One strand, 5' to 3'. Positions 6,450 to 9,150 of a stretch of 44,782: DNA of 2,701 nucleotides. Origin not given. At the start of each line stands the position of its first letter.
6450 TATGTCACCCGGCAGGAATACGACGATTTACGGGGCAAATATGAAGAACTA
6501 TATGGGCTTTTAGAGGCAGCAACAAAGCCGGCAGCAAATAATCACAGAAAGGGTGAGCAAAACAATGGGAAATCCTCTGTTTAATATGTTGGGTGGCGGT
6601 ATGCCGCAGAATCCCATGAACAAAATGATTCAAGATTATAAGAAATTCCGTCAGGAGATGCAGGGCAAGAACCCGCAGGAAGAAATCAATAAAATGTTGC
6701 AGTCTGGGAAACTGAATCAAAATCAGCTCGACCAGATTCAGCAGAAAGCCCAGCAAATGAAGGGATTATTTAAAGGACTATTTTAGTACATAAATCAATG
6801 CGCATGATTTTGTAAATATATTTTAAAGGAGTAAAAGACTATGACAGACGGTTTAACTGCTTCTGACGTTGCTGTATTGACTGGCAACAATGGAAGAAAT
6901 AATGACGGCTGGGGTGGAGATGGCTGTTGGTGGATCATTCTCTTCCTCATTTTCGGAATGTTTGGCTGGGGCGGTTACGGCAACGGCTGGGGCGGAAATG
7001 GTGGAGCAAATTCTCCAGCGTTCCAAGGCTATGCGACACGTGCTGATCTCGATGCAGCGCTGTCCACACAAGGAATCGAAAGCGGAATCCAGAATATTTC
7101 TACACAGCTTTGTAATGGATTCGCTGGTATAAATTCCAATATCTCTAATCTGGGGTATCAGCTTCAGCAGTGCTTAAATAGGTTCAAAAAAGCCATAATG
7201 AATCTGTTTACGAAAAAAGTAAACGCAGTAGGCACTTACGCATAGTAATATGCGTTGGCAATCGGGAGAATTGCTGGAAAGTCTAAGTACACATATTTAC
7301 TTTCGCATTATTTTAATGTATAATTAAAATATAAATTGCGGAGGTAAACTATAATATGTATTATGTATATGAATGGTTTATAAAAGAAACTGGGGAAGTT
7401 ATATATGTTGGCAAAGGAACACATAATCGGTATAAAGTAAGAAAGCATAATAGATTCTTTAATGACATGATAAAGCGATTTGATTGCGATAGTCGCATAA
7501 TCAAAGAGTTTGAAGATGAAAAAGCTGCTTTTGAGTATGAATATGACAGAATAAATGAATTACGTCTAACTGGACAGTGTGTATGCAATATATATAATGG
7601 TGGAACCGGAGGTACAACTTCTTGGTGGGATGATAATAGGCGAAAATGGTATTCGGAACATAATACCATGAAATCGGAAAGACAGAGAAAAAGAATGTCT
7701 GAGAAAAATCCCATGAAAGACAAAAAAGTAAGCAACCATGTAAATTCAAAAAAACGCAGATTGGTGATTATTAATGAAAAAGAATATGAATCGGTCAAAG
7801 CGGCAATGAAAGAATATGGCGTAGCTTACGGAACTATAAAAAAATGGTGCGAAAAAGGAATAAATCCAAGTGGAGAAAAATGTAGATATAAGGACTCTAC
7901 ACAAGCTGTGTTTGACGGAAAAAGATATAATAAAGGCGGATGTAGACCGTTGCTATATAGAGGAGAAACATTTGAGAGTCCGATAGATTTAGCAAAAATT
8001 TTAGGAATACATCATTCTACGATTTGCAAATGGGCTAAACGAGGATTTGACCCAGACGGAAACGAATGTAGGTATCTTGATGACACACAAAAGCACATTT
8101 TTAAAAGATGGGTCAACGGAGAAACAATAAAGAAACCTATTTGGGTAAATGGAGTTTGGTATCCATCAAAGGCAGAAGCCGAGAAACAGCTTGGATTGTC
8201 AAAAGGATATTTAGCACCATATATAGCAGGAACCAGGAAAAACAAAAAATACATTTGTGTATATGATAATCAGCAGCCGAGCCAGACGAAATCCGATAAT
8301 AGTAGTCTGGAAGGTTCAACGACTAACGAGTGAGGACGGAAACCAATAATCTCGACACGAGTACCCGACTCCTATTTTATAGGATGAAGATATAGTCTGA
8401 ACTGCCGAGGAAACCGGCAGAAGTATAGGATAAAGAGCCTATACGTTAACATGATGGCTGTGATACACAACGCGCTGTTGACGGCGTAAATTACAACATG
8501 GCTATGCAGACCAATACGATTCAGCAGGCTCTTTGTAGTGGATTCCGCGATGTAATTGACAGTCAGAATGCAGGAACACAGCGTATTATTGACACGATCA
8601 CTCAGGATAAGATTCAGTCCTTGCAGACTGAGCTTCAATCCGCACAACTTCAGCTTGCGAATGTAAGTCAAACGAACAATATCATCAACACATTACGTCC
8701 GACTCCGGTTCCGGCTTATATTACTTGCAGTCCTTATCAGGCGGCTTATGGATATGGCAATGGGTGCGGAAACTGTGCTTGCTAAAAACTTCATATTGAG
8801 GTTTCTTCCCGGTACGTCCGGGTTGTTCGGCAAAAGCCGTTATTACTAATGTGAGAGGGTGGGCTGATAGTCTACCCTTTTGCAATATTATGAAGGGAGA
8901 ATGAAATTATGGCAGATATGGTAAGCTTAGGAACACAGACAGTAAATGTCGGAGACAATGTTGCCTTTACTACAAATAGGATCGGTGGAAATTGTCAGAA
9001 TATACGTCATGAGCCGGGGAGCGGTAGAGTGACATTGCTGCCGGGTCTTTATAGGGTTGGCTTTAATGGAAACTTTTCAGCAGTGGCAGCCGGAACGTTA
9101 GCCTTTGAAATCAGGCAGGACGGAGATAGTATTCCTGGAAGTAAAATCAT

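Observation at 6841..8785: Group I intron with a GIY-YIG homing endonuclease splits a Gly/Trp/Cys-rich membrane-protein gene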

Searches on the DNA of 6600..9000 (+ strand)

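Call 4: search_rna_families(source=window, start=7000, end=8700, threshold=evalue, max_evalue=10, show_alignments=5)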
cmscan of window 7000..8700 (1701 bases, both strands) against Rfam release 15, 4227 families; matches with E-value up to 10: 5.
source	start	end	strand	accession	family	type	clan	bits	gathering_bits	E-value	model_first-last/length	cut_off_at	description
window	8187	8420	+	RF00028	Intron_gpI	Intron;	-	32.3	50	5.3e-06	1-253/253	no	Group I catalytic intron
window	7692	7764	-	RF02732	JA04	Gene; sRNA;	-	20.3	81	7.1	1-81/81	no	Aggregatibacter sRNA JA04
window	8401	8424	-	RF04063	MIR2629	Gene; miRNA;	-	17.5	60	0.54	25-49/66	no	MIR2629 microRNA precursor family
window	7758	7833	+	RF02298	TtnuCD22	Gene; snRNA; snoRNA; CD-box;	-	16.8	85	5.8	1-77/77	no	Tetrahymena snoRNA TtnuCD22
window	8170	8277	-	RF01505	Afu_264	Gene; snRNA; snoRNA; CD-box;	-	16.4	40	3.9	1-103/103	no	A. fumigatus snoRNA Afu_264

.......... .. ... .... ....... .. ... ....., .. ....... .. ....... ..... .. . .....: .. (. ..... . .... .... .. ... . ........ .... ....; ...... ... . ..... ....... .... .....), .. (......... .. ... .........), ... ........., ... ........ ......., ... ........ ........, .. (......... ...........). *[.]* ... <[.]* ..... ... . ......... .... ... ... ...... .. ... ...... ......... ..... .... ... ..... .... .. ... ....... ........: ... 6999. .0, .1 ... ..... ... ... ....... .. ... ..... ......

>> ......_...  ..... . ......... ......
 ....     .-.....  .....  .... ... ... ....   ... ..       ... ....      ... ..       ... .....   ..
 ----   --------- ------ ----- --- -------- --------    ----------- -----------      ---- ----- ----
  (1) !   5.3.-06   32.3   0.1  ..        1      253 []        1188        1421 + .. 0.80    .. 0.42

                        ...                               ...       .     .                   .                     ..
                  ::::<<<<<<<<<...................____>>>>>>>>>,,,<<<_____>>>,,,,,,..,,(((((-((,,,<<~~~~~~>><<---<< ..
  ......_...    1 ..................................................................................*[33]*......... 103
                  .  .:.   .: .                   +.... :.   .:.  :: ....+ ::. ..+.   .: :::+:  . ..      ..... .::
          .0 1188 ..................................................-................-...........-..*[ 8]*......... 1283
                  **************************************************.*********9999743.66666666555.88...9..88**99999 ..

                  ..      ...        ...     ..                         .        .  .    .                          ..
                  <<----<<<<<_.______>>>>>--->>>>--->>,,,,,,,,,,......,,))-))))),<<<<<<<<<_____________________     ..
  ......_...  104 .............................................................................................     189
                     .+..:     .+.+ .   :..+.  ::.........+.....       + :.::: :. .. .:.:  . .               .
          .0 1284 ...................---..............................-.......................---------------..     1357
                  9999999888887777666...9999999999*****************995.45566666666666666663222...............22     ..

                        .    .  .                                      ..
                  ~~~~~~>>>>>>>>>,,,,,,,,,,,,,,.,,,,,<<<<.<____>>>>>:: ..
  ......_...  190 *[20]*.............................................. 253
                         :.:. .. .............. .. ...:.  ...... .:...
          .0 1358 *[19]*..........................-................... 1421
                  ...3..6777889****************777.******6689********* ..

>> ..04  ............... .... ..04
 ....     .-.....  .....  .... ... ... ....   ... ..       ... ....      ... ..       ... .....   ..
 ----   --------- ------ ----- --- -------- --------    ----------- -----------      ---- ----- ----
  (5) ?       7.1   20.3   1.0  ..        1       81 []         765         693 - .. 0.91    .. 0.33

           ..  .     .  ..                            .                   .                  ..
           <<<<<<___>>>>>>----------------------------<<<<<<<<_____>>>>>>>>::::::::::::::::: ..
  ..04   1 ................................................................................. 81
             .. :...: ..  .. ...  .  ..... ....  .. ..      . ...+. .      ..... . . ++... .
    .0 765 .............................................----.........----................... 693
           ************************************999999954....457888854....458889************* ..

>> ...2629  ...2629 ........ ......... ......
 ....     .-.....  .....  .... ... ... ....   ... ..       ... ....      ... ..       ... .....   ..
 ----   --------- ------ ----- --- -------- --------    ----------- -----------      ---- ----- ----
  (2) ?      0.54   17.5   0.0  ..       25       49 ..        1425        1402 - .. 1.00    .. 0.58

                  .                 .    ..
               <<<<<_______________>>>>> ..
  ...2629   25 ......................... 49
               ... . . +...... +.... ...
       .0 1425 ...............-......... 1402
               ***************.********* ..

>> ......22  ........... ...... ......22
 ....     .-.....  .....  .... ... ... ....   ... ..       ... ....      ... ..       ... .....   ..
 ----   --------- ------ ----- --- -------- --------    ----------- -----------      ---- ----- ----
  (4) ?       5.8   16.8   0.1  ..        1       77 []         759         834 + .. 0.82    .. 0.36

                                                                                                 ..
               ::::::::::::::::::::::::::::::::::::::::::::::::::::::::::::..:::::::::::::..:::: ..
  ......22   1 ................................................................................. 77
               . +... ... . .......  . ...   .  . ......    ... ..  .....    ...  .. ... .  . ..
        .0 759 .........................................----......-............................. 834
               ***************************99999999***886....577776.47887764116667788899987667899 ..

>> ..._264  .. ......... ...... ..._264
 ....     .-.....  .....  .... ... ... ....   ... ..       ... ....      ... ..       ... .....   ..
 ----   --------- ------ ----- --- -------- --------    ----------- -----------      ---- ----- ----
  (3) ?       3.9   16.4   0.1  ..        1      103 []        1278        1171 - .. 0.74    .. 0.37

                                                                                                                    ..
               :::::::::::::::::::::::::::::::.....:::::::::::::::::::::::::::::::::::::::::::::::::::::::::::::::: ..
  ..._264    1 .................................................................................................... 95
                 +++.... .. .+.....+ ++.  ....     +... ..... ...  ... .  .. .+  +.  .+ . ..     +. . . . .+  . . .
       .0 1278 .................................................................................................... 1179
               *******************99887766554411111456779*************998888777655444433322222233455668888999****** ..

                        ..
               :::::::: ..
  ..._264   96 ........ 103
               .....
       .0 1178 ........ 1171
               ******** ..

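Call 9: search_dna_similar(query=window:6600-9000:+, collection=phages, mode=distant, max_rows=25)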
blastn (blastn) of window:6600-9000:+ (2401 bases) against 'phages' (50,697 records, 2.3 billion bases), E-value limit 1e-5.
Records with a match: 49; places in all: 50; records where one place covers at least 80% of the query: 0.
Best place of each record, by identity: 80-90% 20; 60-80% 29.
By first word of the organism name: Bacillus 17; Streptococcus 16; Clostridium 6; Bacteriophage 4; Listeria 2; Dulem 1; Kolpuevirus 1; bajarodcaudo 1; Kehishuvirus 1.
By host as written in the record: Streptococcus thermophilus 12; - 8; Clostridium perfringens 4; Bacillus thuringiensis subsp. kurstaki 4; Bacillus thuringiensis kurstaki 3; Bacteroides cellulosilyticus 2; Bacillus thuringiensis subspecies kurstaki 2; Bacillus thuringiensis serovar kurstaki 2; and 10 more.
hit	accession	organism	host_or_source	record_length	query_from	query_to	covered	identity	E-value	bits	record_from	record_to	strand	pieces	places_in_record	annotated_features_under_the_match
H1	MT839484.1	Bacteriophage sp.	human fecal samples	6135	46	2056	30%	75.5%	3e-101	494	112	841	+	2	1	record has no annotation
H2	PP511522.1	Dulem virus 35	Varecia variegata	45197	13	396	16%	72.0%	1e-47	197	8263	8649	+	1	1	hypothetical protein (x2)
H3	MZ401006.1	Clostridium phage CPQ4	Clostridium perfringens JCM 1290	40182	751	1852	12%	76.7%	1e-23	211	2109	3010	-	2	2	hypothetical protein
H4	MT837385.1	Bacteriophage sp.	human fecal samples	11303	1661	1852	8%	71.4%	4e-11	78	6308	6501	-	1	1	record has no annotation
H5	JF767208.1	Clostridium phage phiCP13O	Clostridium perfringens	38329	1711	1858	6%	72.3%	4e-11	77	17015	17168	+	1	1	phage-related minor tail protein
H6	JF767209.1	Clostridium phage phiCP34O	Clostridium perfringens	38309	1711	1858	6%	72.3%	4e-11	77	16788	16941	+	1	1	phage-related minor tail protein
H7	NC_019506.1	Clostridium phage phiCP13O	Clostridium perfringens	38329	1711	1858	6%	72.3%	4e-11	77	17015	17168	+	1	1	tail length tape measure protein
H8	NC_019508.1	Clostridium phage phiCP34O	Clostridium perfringens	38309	1711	1858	6%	72.3%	4e-11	77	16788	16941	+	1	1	tail length tape measure protein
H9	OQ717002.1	Clostridium phage vB_CpeS-17DYC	Clostridium perfringens 012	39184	1711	1858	6%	72.3%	4e-11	77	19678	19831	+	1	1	tail length tape-measure protein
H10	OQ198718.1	Kolpuevirus sp. 'frurule'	Bacteroides cellulosilyticus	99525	1747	1858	5%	76.3%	5e-9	71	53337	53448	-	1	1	hypothetical protein | flavin-dependent thymidylate synthase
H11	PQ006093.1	bajarodcaudo virus 2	Neotoma bryanti feces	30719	1747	1858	5%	75.2%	2e-8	68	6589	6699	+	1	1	none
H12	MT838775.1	Bacteriophage sp.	human fecal samples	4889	281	381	4%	73.1%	9e-6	59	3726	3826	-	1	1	record has no annotation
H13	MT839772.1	Bacteriophage sp.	human fecal samples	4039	281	372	4%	74.7%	3e-6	61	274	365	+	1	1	record has no annotation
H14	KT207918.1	Bacillus phage Eyuki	Bacillus thuringiensis kurstaki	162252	1773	1853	3%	80.2%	8e-7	64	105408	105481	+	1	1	none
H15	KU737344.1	Bacillus phage Nigalana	Bacillus thuringiensis subsp. kurstaki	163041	1773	1853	3%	80.2%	8e-7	64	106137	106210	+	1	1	none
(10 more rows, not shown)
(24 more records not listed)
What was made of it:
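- Closest known: Unannotated intron in Clostridium phage CPQ4. Same: A homologous endonuclease: blastn similarity to the window spans the ORF and the 3' core (call 9).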

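Call 11: get_annotated_region(hit=H1, flank=3000)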
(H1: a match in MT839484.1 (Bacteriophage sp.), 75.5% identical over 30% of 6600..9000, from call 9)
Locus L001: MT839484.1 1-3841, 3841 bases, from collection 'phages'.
description: UNVERIFIED: Bacteriophage sp. clone scaffold_10839 genomic sequence.
organism: Bacteriophage sp. (NCBI taxid 38018)
taxonomy: Viruses
host: -; source: human fecal samples; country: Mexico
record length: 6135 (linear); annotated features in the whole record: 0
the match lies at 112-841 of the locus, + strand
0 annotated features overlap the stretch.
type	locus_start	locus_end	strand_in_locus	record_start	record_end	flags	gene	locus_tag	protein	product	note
